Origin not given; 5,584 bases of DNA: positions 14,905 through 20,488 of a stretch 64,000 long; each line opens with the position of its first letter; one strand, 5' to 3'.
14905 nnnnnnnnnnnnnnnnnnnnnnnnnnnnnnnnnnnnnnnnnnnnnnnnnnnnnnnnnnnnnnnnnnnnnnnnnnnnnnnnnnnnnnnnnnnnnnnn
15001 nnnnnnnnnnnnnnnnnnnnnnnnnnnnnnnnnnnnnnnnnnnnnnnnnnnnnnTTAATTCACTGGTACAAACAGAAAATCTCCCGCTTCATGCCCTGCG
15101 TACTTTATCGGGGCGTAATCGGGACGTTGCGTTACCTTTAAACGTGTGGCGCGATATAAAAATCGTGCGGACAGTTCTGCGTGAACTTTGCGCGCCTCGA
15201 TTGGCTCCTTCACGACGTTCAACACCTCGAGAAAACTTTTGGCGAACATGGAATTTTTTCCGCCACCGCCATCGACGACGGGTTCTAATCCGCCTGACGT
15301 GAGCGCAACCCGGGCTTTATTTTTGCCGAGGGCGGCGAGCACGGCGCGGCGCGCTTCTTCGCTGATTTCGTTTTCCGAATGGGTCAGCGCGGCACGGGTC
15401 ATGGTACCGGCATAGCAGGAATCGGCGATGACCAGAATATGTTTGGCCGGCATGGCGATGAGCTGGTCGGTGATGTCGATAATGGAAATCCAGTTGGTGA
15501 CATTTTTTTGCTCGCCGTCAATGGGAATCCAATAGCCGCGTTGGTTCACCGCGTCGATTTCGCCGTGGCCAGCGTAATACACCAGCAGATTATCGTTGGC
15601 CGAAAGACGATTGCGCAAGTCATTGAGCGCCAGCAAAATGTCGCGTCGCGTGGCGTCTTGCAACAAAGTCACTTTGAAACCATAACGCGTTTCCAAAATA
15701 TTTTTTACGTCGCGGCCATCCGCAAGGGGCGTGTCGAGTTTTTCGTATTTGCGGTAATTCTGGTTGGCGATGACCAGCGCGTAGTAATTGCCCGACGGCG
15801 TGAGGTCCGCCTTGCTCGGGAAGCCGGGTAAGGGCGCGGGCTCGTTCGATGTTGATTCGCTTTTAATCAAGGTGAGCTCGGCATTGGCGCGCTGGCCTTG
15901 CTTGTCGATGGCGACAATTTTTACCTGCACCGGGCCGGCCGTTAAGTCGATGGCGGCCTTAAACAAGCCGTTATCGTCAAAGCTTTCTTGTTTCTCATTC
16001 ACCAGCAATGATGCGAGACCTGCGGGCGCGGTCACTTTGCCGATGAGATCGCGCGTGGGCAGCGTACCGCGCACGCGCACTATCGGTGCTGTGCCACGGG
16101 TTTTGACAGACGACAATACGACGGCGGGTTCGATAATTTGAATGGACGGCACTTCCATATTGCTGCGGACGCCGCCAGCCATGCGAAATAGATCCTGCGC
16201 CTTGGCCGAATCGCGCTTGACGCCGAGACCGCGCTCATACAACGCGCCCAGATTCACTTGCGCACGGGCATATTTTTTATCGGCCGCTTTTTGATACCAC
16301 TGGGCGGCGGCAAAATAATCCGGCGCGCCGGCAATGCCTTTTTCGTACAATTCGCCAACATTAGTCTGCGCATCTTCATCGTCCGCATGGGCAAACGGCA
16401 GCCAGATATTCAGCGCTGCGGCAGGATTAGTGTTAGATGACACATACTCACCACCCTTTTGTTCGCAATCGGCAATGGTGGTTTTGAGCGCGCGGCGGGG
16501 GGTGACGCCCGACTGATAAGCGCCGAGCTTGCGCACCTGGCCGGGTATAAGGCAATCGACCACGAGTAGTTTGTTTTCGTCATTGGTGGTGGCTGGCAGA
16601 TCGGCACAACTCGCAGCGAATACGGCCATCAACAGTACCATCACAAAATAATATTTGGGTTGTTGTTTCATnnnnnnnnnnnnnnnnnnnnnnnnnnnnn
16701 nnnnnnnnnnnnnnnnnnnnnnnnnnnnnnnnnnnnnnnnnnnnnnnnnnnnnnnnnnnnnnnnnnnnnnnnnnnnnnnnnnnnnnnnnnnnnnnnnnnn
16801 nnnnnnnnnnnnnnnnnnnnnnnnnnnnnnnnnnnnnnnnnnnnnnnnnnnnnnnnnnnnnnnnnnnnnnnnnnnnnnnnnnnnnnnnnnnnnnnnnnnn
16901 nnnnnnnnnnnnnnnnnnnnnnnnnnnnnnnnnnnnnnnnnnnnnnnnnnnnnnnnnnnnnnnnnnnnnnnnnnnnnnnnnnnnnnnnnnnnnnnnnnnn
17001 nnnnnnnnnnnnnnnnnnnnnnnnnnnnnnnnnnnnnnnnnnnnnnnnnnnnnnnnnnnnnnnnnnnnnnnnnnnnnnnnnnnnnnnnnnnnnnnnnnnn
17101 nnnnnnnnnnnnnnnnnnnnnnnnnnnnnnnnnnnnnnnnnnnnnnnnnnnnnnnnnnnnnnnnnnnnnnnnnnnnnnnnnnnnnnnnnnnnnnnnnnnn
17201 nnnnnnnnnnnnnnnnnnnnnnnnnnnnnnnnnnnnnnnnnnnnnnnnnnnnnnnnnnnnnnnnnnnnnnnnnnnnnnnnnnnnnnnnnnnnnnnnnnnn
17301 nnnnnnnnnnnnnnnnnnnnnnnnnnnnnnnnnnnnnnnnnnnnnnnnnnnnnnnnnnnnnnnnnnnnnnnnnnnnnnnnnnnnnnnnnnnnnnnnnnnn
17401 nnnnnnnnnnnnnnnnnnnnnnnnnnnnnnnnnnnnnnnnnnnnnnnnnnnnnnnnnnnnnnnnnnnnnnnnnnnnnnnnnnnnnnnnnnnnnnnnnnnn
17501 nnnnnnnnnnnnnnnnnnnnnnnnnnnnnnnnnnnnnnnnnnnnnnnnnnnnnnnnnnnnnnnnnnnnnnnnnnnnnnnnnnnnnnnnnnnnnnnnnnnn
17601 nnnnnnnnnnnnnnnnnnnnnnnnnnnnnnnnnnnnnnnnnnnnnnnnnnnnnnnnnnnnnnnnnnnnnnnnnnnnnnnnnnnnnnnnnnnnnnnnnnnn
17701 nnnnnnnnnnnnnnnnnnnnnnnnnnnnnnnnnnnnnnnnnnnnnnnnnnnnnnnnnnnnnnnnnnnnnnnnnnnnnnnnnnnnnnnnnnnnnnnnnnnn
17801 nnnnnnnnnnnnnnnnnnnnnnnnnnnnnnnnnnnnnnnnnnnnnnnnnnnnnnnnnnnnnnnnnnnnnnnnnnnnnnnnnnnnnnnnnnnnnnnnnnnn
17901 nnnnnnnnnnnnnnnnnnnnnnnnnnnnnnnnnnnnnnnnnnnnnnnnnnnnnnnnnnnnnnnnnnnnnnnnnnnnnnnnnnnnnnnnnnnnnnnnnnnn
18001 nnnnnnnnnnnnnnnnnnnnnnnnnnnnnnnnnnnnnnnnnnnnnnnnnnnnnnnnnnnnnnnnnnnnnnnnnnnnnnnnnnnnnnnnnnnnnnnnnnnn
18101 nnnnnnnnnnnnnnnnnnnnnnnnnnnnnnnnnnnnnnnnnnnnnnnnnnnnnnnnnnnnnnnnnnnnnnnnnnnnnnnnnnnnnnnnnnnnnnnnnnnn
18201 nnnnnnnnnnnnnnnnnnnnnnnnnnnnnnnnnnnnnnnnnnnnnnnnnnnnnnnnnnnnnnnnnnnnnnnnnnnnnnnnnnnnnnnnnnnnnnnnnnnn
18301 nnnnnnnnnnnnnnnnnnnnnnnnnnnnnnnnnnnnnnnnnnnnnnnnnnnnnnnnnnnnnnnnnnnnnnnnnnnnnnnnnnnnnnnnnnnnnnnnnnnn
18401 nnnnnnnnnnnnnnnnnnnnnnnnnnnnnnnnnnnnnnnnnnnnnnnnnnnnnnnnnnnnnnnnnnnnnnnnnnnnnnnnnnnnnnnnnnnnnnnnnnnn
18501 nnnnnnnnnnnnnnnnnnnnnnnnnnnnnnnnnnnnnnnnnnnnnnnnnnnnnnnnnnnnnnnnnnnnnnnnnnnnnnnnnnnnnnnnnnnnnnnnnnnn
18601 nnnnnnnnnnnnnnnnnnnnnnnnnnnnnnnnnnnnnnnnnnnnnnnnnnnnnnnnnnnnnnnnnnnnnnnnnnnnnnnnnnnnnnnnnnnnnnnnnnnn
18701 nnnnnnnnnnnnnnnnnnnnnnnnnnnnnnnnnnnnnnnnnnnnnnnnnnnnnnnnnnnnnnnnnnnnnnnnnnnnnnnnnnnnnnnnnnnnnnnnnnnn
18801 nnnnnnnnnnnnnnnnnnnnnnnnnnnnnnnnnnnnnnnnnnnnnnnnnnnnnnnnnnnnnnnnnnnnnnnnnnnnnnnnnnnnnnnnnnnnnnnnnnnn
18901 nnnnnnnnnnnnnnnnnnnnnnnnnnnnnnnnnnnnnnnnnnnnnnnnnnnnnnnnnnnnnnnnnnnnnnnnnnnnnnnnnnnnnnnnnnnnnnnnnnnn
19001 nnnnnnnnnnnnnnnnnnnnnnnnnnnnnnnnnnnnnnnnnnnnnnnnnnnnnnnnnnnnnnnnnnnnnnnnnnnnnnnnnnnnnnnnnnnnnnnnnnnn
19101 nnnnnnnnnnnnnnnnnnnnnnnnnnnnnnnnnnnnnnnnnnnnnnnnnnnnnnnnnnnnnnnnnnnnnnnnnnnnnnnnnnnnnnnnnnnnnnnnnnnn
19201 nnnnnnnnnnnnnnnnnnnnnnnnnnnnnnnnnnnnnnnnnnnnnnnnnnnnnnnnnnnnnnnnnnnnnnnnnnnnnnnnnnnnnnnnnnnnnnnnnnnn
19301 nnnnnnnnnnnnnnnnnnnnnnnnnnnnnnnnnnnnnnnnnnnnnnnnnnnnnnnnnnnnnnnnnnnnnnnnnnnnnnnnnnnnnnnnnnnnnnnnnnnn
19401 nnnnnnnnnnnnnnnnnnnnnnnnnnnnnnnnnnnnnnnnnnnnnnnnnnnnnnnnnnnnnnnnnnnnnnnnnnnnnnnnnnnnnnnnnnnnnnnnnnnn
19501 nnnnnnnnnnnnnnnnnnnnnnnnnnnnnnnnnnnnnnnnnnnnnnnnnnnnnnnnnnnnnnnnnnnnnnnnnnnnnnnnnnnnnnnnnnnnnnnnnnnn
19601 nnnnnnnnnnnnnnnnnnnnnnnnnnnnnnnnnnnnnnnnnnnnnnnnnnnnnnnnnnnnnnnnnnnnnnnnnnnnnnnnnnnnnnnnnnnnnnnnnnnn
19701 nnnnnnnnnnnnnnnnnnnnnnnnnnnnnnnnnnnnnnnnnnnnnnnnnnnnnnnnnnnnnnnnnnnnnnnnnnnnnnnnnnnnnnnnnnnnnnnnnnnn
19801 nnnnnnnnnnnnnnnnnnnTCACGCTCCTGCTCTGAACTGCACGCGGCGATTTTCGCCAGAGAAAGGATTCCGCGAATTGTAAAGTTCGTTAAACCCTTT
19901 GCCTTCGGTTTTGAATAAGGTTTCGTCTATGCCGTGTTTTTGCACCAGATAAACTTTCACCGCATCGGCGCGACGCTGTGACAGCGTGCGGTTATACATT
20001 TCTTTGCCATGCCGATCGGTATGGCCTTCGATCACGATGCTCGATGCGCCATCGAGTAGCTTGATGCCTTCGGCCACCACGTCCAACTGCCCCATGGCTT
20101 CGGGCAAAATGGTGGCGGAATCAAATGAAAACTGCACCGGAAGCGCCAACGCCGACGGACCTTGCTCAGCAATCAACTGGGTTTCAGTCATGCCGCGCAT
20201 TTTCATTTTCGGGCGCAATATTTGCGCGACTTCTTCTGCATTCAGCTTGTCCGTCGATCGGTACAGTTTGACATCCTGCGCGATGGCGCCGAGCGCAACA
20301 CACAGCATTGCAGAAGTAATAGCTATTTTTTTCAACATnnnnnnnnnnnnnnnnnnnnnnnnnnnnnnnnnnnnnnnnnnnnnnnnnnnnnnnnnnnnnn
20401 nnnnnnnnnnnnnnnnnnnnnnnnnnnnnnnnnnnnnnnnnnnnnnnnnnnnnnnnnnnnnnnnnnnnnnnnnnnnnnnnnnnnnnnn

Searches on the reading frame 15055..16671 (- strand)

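Call 8: search_protein_families(library=ncbifam, proteins=[window:15055-16671:-])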
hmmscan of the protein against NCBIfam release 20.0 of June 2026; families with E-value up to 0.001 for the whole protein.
window:15055-16671:- (538 aa): 2 families
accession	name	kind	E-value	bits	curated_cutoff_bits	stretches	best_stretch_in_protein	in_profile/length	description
NF047832.1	caspase_w_EACC1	subfamily_domain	1.3e-17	64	140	1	297-485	2-185/211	caspase, EACC1-associated type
NF033786.1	phenyl_MerG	equivalog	6.9e-06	26.2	350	1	87-147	53-113/217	phenylmercury resistance protein MerG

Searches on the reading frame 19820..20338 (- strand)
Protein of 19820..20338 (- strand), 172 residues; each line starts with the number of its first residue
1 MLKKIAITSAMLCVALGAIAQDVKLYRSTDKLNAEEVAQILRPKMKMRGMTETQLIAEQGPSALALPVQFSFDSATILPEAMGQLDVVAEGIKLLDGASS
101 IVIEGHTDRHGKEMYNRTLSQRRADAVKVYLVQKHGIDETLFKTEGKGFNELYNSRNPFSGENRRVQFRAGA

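Call 8: search_protein_families(library=ncbifam, proteins=[window:19820-20338:-])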
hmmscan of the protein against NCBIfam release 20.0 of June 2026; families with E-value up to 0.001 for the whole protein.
window:19820-20338:- (172 aa): 25 families
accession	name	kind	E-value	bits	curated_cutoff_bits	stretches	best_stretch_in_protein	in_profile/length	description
NF053611.1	YiaD_Gzip_OmpA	equivalog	1.8e-19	70.2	175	1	67-167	103-203/206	YiaD family glycine zipper/OmpA-like lipoprotein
NF045787.1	OmpABordt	equivalog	2e-17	63.5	200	1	68-166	87-185/194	outer membrane protein OmpA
NF053612.1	anchor_PA1041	equivalog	1.6e-16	61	250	1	68-167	133-232/236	PA1041 family peptidoglycan-binding anchor lipoprotein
TIGR03789.1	pdsO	hypoth_equivalog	1.4e-14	54.3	152.2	1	51-157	127-228/243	sortase-associated OmpA-like protein PdsO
NF053585.1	OMP_LP_YfiB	equivalog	1.6e-13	50.8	128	1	31-166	29-156/163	outer membrane lipoprotein YfiB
NF052230.1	T9SS_PorE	exception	4.1e-13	48.5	600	1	67-148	516-595/648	PorE family type IX secretion system protein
NF008071.1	PRK10808.1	equivalog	5.5e-13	49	277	1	64-150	229-315/358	porin OmpA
NF053613.1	OMP_toxin_LptF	equivalog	1.6e-12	47.7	400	1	67-167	142-242/256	lipotoxin F family OmpA-related lipoprotein LptF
NF047726.1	AutTranAdhPGAsTpgA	equivalog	8.6e-12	44.8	350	1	52-157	140-246/268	trimeric autotransporter adhesin/peptidogylcan-associated protein TpgA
NF033763.1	exchanger_TraB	exception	9.8e-12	43.6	700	1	67-168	393-495/522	outer membrane exchange protein TraB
TIGR02802.1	Pal_lipo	equivalog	1.1e-11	44.7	125.35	1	68-145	2-77/104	peptidoglycan-associated lipoprotein Pal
NF053607.1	CHU_0125_OmpA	equivalog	2.4e-10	39.6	620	1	69-152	534-615/639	CHU_0125 family OmpA-like outer membrane integrity protein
NF007804.1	PRK10510.1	equivalog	4.9e-09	35.9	307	1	41-167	88-213/219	OmpA family lipoprotein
NF008067.1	PRK10802.1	equivalog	5.9e-09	36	261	1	68-137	69-136/171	peptidoglycan-associated lipoprotein Pal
NF045788.1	Omp38Acinit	equivalog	2.7e-08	33.2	500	1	64-151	239-325/354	outer membrane protein Omp38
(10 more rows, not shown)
